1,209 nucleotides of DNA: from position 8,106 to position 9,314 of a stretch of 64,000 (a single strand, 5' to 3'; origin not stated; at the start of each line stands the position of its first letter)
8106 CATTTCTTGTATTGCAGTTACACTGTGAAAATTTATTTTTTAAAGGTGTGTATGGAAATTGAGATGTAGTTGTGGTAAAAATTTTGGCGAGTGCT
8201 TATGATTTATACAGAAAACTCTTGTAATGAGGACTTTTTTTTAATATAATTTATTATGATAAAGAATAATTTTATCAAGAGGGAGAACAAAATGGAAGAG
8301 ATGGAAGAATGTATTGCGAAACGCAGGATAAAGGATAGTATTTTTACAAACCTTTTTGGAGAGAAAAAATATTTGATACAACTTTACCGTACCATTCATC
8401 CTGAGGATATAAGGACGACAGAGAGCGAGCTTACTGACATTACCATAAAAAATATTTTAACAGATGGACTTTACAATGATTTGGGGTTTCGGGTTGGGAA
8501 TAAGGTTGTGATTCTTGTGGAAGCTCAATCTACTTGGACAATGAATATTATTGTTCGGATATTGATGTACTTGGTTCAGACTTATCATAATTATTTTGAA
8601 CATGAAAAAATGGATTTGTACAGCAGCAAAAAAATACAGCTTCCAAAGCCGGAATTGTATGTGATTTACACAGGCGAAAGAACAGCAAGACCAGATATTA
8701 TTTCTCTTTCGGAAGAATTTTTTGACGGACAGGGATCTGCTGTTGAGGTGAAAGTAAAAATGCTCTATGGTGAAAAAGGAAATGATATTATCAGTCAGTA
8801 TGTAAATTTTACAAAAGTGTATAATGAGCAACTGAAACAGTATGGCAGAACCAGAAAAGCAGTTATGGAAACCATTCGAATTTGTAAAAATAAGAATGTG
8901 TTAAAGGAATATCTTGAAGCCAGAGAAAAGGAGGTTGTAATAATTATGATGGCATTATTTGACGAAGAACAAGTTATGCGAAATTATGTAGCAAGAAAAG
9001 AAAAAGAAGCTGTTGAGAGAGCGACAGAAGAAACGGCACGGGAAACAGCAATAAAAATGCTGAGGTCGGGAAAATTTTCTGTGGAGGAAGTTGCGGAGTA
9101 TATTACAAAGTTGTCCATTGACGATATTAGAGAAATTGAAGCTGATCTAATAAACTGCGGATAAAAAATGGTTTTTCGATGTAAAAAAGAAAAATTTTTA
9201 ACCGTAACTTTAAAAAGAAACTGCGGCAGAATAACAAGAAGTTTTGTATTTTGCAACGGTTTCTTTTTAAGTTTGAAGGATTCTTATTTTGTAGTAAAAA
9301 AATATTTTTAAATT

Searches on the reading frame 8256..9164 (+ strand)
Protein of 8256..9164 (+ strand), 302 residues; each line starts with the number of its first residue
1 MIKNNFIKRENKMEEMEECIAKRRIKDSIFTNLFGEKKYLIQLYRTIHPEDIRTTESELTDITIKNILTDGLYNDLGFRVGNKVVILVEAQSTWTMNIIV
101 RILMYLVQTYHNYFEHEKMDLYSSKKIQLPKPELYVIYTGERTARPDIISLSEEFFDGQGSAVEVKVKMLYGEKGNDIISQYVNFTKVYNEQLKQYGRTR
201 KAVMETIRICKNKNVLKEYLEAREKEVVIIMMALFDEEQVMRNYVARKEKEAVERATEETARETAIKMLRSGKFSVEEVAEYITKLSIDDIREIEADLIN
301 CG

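Call 3: search_protein_families(library=pfam, proteins=[window:8256-9164:+], max_evalue=1)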
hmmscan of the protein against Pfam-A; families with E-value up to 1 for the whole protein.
window:8256-9164:+ (302 aa): 2 families
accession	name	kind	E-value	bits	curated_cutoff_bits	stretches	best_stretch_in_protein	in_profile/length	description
PF04754.18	Transposase_31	-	0.0019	18.2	21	1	49-120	35-107/203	Putative transposase, YhgA-like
PF19973.4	TCAD7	-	0.031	14.8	24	1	161-226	13-72/109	Ternary complex associated domain 7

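Call 34: search_protein_families(library=ncbifam, proteins=[window:8256-9164:+], max_evalue=0.01)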
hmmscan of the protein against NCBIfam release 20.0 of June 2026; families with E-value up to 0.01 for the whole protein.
window:8256-9164:+ (302 aa): 1 family
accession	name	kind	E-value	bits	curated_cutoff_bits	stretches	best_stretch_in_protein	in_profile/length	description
TIGR01784.1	T_den_put_tspse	subfamily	0.00021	21.2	52.1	0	27-116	3-97/273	Rpn family recombination-promoting nuclease/putative transposase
